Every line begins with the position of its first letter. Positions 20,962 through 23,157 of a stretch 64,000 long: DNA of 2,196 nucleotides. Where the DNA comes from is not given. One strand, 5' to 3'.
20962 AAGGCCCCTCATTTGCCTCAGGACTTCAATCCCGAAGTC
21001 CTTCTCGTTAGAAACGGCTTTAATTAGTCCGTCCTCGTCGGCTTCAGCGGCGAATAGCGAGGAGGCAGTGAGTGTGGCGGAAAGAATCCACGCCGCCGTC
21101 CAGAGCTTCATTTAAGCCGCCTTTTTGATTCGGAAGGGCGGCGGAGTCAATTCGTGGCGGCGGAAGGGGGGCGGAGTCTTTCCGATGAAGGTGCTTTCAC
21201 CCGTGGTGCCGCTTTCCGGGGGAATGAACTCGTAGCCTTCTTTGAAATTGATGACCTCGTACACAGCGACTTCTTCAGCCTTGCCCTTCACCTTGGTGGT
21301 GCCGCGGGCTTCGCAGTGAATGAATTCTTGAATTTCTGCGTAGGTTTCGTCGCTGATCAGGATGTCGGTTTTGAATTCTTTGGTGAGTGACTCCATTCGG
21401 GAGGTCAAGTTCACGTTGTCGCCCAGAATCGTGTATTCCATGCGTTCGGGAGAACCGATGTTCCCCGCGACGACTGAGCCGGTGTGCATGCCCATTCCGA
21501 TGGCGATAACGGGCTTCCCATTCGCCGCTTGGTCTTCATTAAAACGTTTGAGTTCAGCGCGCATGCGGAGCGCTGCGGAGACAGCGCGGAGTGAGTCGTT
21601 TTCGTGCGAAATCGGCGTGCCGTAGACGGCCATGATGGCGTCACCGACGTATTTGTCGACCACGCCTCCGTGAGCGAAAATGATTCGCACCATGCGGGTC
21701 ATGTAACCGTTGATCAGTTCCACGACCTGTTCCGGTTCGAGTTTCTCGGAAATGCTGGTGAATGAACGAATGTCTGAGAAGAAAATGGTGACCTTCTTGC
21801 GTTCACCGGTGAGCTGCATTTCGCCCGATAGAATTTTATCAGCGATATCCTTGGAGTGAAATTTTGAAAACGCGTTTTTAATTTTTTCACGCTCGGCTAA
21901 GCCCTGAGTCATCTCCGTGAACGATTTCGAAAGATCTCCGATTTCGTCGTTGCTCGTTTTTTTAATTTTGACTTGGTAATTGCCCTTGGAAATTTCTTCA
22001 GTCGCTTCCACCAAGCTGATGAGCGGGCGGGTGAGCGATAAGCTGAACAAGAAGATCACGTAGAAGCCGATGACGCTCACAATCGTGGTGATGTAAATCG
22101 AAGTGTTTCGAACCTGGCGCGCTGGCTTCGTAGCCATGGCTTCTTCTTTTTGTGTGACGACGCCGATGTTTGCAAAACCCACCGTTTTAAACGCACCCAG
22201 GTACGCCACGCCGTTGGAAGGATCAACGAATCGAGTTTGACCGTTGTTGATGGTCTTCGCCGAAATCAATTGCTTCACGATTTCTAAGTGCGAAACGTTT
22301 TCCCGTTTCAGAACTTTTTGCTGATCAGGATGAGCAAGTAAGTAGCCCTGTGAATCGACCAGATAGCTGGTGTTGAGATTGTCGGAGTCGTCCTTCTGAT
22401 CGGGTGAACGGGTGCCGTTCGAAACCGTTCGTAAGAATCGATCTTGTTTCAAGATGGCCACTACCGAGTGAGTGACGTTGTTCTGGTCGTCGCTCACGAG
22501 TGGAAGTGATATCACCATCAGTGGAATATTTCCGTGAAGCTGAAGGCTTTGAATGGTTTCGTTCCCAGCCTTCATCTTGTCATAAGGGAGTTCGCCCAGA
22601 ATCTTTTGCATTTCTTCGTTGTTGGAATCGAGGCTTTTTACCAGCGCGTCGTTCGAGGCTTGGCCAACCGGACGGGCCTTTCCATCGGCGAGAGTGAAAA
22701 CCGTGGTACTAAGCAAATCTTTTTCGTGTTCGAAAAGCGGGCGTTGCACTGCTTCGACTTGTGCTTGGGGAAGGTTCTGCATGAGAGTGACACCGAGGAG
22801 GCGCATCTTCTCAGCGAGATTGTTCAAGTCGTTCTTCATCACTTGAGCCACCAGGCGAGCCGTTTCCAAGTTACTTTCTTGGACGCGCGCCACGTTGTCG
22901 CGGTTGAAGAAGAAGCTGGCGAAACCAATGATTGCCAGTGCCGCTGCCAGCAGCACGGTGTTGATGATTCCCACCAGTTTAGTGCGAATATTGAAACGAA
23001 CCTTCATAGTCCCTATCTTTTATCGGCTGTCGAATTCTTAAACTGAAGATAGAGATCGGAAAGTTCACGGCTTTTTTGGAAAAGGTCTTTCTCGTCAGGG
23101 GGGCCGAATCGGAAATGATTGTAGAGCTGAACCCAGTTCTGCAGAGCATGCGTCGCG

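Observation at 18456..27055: Six-gene operon extending the MoxR-DUF58-transglutaminase triad with a HAMP receptor adenylate cyclase and two secreted proteins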

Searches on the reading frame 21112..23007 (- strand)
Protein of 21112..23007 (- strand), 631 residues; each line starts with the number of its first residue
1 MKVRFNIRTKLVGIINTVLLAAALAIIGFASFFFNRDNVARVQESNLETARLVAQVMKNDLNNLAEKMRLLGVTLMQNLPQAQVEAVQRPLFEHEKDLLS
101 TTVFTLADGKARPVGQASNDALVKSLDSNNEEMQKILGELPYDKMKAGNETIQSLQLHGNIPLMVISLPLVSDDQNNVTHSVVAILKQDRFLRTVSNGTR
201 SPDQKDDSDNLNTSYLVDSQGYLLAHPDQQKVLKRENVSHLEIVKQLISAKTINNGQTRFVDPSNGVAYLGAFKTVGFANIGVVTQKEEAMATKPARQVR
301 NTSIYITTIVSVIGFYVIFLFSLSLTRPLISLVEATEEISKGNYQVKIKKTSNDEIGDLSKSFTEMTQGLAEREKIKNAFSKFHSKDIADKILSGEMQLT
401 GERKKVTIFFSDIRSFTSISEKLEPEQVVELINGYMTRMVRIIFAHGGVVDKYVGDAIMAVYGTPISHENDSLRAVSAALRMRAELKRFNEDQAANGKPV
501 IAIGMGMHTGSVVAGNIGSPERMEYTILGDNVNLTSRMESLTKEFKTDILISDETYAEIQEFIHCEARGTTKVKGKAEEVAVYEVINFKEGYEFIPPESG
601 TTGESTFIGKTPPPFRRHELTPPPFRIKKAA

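Call 4: search_protein_families(library=pfam, proteins=[window:21112-23007:-], max_evalue=0.01)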
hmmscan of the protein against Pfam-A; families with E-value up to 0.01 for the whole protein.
window:21112-23007:- (631 aa): 3 families
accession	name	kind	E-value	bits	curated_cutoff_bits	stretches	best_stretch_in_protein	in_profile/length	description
PF00211.25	Guanylate_cyc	-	1.6e-31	109.8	21.9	1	403-579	6-176/183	Adenylate and Guanylate cyclase catalytic domain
PF00672.30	HAMP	-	3e-11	43.9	25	1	321-370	2-51/53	HAMP domain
PF02743.24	dCache_1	-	0.00068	19.7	45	1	130-280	89-234/240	Cache domain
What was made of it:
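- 21112..23007 (-): Membrane sensor adenylate cyclase, class IIIb: TM, dCache-like periplasmic domain, TM, HAMP, catalytic domain, then a short Pro-rich tail. Pfam HAMP, Guanylate_cyc and weak dCache_1 (call 4).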

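Call 9: find_homologous_proteins(query=window:21112-23007:-)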
Query window:21112-23007:- (631 aa): 1313 proteins with E <= 0.001 among 8000 candidates; the best 120 are listed.
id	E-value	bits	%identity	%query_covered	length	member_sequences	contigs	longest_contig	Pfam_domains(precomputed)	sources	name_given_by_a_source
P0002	0.0e+0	1377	100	100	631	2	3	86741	PF00672.31,PF00211.26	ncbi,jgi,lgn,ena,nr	ncbi:HAMP domain-containing protein [bacterium]|jgi:adenylate cyclase|nr:HAMP domain-containing prot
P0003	5.2e-264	895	68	97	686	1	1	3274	PF00672.31,PF02743.25,PF00211.26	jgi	jgi:adenylate cyclase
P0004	1.5e-260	884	68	96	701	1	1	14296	PF00672.31,PF02743.25,PF00211.26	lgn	-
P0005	6.3e-248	842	64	99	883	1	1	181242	PF00672.31,PF02743.25,PF00211.26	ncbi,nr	ncbi:MAG: HAMP domain-containing protein [Bdellovibrionales bacterium]|nr:HAMP domain-containing pro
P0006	3.3e-246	837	63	98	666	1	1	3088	PF00672.31,PF00211.26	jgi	jgi:adenylate cyclase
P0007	3.8e-242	823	64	96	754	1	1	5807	PF00672.31,PF02743.25,PF00211.26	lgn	-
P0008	4.5e-231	787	62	96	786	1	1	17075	PF00672.31,PF02743.25,PF00211.26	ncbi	-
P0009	1.2e-190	653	50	99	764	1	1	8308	PF00672.31,PF02743.25,PF00211.26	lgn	-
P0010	3.2e-186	639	53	93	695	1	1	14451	PF00672.31,PF02743.25,PF00211.26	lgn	-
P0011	1.2e-178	613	50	94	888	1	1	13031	PF00672.31,PF02743.25,PF00211.26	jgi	jgi:adenylate cyclase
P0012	2.1e-175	603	50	91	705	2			PF00672.31,PF02743.25,PF00211.26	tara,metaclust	tara:strand:+ start:235 stop:2352 length:2118 start_codon:yes stop_codon:yes gene_type:complete|meta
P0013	8.7e-161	555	45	94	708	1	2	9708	PF00672.31,PF02743.25,PF00211.26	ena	-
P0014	6.8e-159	548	51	83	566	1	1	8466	PF00672.31,PF00211.26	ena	-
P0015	3.5e-145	503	41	99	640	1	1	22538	PF00672.31,PF02743.25,PF00211.26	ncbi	-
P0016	4.8e-138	479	41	93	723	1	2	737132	PF00672.31,PF02743.25,PF00211.26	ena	-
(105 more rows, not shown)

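Call 11: find_encoding_contigs(protein=P0005, flank=10000, max_places=2)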
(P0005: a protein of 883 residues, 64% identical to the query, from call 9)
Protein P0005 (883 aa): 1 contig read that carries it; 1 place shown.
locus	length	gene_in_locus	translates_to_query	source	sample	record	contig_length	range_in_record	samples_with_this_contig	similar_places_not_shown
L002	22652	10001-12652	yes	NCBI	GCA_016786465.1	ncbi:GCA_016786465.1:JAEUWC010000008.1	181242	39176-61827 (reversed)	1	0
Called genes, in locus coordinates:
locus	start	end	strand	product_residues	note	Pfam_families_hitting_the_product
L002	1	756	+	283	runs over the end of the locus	PF04085:MreC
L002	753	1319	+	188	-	-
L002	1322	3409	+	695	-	PF03717:PBP_dimer, PF00905:Transpeptidase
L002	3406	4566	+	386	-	PF01098:FTSW_RODA_SPOVE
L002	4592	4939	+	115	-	PF28496:NEAP (weak)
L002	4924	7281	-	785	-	-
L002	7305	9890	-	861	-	PF04773:FecR, PF24421:Ig_J (faint), PF25788:Ig_Rha78A_N (faint)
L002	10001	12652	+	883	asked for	PF02743:dCache_1 (faint), PF00672:HAMP, PF00211:Guanylate_cyc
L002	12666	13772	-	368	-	-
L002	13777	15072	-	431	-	PF21016:RlmN_N, PF04055:Radical_SAM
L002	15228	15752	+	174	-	-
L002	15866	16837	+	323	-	PF00561:Abhydrolase_1, PF12146:Hydrolase_4, PF12697:Abhydrolase_6, PF12146:Hydrolase_4 (weak)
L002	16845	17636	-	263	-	-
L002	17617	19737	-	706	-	-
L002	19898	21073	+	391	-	PF02771:Acyl-CoA_dh_N, PF02770:Acyl-CoA_dh_M, PF00441:Acyl-CoA_dh_1, PF08028:Acyl-CoA_dh_2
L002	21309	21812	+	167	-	-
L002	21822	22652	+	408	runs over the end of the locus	-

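Call 12: find_encoding_contigs(protein=P0004, flank=10000, max_places=2)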
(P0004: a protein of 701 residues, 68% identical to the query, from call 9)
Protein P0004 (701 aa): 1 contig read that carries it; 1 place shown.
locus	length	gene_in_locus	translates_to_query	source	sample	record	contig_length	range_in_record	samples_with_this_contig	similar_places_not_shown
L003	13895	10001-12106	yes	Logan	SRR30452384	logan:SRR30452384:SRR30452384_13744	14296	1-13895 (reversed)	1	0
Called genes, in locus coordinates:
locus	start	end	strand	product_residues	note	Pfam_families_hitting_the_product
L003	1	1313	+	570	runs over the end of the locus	?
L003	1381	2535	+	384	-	PF01098:FTSW_RODA_SPOVE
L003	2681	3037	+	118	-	-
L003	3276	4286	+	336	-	PF04055:Radical_SAM, PF16199:Radical_SAM_C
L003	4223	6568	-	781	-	PF10677:DUF2490 (faint)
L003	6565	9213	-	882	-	PF04773:FecR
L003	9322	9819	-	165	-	-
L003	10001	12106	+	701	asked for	PF02743:dCache_1 (weak), PF00672:HAMP, PF00211:Guanylate_cyc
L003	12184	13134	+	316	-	PF01464:SLT (faint)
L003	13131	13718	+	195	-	-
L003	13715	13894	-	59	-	?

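Call 13: find_encoding_contigs(protein=P0008, flank=10000, max_places=2)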
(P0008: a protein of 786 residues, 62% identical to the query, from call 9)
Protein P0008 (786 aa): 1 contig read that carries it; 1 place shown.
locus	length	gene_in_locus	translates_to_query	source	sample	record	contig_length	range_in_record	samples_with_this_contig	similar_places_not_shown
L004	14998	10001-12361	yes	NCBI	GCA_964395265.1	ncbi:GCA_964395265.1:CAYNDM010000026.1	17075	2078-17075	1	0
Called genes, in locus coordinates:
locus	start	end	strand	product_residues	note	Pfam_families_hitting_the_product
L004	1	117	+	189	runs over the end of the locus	-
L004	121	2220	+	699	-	PF03717:PBP_dimer, PF00905:Transpeptidase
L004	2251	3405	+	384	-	PF01098:FTSW_RODA_SPOVE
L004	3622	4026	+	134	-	-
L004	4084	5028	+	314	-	PF04055:Radical_SAM, PF16199:Radical_SAM_C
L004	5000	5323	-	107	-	-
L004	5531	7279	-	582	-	-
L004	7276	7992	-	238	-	-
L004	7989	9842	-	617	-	-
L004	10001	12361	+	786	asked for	PF02743:dCache_1, PF00672:HAMP, PF00211:Guanylate_cyc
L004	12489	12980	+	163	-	-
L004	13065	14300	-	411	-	PF21016:RlmN_N, PF04055:Radical_SAM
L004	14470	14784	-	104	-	-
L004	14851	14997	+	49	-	?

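Call 28: search_protein_families(library=ncbifam, proteins=[window:21112-23007:-], max_evalue=0.1)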
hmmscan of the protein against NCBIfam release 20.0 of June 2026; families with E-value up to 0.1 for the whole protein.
window:21112-23007:- (631 aa): 26 families (the best 25 are shown)
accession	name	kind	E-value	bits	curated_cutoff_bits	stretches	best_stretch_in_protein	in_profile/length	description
NF012163.2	BaeS_SmeS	equivalog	1.2e-13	50.8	500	1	274-380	137-243/457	sensor histidine kinase efflux regulator BaeS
NF033092.0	HK_WalK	equivalog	2e-12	46.5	725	1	209-378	83-254/594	cell wall metabolism sensor histidine kinase WalK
TIGR03903.1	TOMM_kin_cyc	equivalog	9.6e-12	43.6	705.75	1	398-585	280-462/1267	TOMM system kinase/cyclase fusion protein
NF007837.0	PRK10549.1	equivalog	1.2e-10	40.8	603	1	297-386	160-249/466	envelope stress sensor histidine kinase BaeS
NF041210.1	his_kin_PieS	equivalog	4.8e-10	39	850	1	226-397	93-261/474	two component system sensor histidine kinase PieS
NF038263.1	prot_phos_SiaA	equivalog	3.9e-09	35.6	700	1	305-370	308-379/658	biofilm regulation protein phosphatase SiaA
NF047496.1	HK_LIC11548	equivalog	1.6e-08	33.8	750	1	298-374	272-348/589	LIC_11548 family sensor histidine kinase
NF008184.0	PRK10935.1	equivalog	2.3e-08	33.1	553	1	300-372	151-224/565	nitrate/nitrite two-component system sensor histidine kinase NarQ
NF053592.1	HK_near_YfiR_like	equivalog_domain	2.1e-07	30.7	194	1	303-368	153-219/223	sensor histidine kinase, YfiR-like protein-associated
NF038389.1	ArsS_fam_HK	equivalog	5.4e-07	29.4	250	1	267-378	97-207/403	ArsS family sensor histidine kinase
NF045911.1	TCSHisKinNblS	equivalog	8.7e-07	27.6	1000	1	275-375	158-255/621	two-component system sensor histidine kinase NblS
NF052458.1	PhdiestGepA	equivalog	2.6e-06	25.9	1200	1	281-473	326-516/840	phosphodiesterase GepA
NF045900.1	HisKinCpxALeg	equivalog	4.5e-06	25.7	800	1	308-377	159-231/451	two-component system sensor histidine kinase CpxA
NF040691.1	MtrAB_MtrB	equivalog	6e-06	25.6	450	1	298-380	185-267/507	MtrAB system histidine kinase MtrB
NF008312.0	PRK11100.1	equivalog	7.2e-06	25.1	356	1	262-378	142-258/477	two-component system sensor histidine kinase CreC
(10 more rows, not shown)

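Call 32: search_solved_structures(query=window:21112-23007:-, show_alignments=3, max_evalue=1e-10)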
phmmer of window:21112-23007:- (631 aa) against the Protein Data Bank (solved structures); distinct sequences matched with E-value up to 1e-10: 40.
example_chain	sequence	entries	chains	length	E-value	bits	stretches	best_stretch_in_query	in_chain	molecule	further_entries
3r5g_A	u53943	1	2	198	4.2e-43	151.1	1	399-589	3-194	CyaB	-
6fht_A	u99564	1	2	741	8.1e-42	146.8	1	366-593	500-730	Bacteriophytochrome,Adenylate cyclase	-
2w01_A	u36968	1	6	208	2.6e-40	141.8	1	398-593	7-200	ADENYLATE CYCLASE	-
5x4t_A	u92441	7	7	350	4.2e-27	98.2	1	386-587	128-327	Photoactivated adenylyl cyclase | Family 3 adenylate cyclase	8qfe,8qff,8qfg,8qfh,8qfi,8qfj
9f1z_A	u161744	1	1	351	4.2e-27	98.2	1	386-587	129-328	Family 3 adenylate cyclase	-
5x4u_A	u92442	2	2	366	4.7e-27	98.1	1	387-587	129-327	Photoactivated adenylyl cyclase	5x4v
4yus_A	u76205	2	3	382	5.3e-27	97.9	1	387-587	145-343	Family 3 adenylate cyclase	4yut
9f1w_A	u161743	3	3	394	5.7e-27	97.8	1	387-587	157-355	Family 3 adenylate cyclase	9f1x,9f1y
5mbg_A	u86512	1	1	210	7.4e-27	97.4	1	407-593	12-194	Beta subunit of photoactivated adenylyl cyclase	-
5mbk_A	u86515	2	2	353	1.4e-26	96.5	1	405-593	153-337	Beta subunit of photoactivated adenylyl cyclase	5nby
5m27_A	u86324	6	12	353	1.4e-26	96.5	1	405-593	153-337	Beta subunit of photoactivated adenylyl cyclase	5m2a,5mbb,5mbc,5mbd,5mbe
5mbj_A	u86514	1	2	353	1.5e-26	96.5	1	405-593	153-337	Beta subunit of photoactivated adenylyl cyclase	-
1wc1_A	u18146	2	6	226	2.8e-26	95.5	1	397-552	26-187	ADENYLATE CYCLASE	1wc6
1wc0_A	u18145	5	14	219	3.6e-26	95.1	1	398-552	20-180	ADENYLATE CYCLASE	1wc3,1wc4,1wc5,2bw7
5mbh_A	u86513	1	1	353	1.3e-25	93.3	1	394-593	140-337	Beta subunit of photoactivated adenylyl cyclase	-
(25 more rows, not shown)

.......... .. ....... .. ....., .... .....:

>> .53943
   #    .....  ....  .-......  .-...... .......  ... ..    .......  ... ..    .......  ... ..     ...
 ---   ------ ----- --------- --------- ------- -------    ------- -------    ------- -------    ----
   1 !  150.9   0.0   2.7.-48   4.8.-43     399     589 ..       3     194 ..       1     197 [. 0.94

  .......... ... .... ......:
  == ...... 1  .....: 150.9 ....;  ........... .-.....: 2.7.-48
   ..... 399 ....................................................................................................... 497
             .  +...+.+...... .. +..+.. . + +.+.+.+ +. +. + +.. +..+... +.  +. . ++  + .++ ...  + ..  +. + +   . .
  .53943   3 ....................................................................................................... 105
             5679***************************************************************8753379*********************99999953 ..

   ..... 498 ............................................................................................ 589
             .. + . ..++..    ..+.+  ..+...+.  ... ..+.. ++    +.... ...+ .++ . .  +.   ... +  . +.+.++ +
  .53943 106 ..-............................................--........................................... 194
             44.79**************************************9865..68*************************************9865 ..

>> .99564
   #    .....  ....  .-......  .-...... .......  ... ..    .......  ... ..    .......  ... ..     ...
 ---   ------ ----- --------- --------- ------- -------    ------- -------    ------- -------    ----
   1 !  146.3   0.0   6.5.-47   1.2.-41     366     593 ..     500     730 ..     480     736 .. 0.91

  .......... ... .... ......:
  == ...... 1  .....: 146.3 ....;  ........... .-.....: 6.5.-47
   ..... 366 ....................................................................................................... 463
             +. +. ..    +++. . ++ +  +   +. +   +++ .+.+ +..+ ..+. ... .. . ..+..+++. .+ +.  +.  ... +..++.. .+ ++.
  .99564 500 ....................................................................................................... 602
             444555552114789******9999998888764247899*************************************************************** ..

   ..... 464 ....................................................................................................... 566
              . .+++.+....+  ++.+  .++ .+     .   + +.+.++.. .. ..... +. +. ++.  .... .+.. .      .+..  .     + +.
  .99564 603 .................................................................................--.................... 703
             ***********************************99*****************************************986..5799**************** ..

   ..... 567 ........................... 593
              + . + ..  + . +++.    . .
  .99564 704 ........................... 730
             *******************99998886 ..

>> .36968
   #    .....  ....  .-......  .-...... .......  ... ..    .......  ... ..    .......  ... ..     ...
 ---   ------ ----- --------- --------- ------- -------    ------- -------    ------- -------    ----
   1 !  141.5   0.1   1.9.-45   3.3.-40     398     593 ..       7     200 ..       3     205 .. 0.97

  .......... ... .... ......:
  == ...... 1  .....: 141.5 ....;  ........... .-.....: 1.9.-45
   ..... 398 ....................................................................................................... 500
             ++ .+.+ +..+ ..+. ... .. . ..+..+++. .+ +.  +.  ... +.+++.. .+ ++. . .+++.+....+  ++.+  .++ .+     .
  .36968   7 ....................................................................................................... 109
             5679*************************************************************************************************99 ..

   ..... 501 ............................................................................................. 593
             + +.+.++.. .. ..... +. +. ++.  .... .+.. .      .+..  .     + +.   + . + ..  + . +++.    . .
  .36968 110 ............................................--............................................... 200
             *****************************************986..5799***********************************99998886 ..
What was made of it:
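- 21112..23007 (-): The best solved relative is the P. aeruginosa CyaB catalytic domain 3r5g, E=4e-43 (call 32).
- On Class IIIb adenylate cyclase: They align with CyaB 3r5g (call 32). They contrast with DEFMGD and KYGVVG of the guanylate cyclase Cya2, 2w01 (call 32).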

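Call 38: find_related_loci(query=A2, collection=metagenome_contigs, flank=8000)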
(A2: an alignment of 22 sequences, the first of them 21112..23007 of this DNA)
Query A2 (631 aa) in metagenome_contigs; peptide patterns used: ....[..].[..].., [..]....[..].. (x = any residue, [..] = any of these).
600 stretches matched a pattern (row limit reached: there are more); 577 encode a relative of the query (tblastn E <= 1e-3); the best 80 are kept; 80 distinct loci.
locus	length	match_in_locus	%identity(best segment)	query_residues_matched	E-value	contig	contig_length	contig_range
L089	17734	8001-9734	41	4-590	7e-136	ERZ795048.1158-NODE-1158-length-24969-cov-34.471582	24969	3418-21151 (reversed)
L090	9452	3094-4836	40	2-588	2e-130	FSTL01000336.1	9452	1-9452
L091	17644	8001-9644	39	33-590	3e-122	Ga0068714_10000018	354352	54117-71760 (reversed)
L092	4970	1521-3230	38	7-586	1e-114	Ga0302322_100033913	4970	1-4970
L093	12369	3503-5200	38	4-590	1e-113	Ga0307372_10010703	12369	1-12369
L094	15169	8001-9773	37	5-590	6e-113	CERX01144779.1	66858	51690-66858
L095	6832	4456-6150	39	10-587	3e-112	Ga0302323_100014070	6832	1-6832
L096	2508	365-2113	37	2-593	3e-117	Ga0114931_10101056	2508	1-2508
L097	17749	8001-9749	38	1-589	2e-111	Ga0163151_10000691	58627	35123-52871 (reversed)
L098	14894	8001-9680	36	4-566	2e-111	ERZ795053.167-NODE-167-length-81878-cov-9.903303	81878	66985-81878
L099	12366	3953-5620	37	30-589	1e-110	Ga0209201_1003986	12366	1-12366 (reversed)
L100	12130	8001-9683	36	10-589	9e-107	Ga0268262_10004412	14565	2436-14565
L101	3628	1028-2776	34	4-588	2e-104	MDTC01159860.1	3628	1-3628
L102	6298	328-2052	35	2-587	4e-102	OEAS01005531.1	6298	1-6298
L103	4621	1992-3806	33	2-624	4e-101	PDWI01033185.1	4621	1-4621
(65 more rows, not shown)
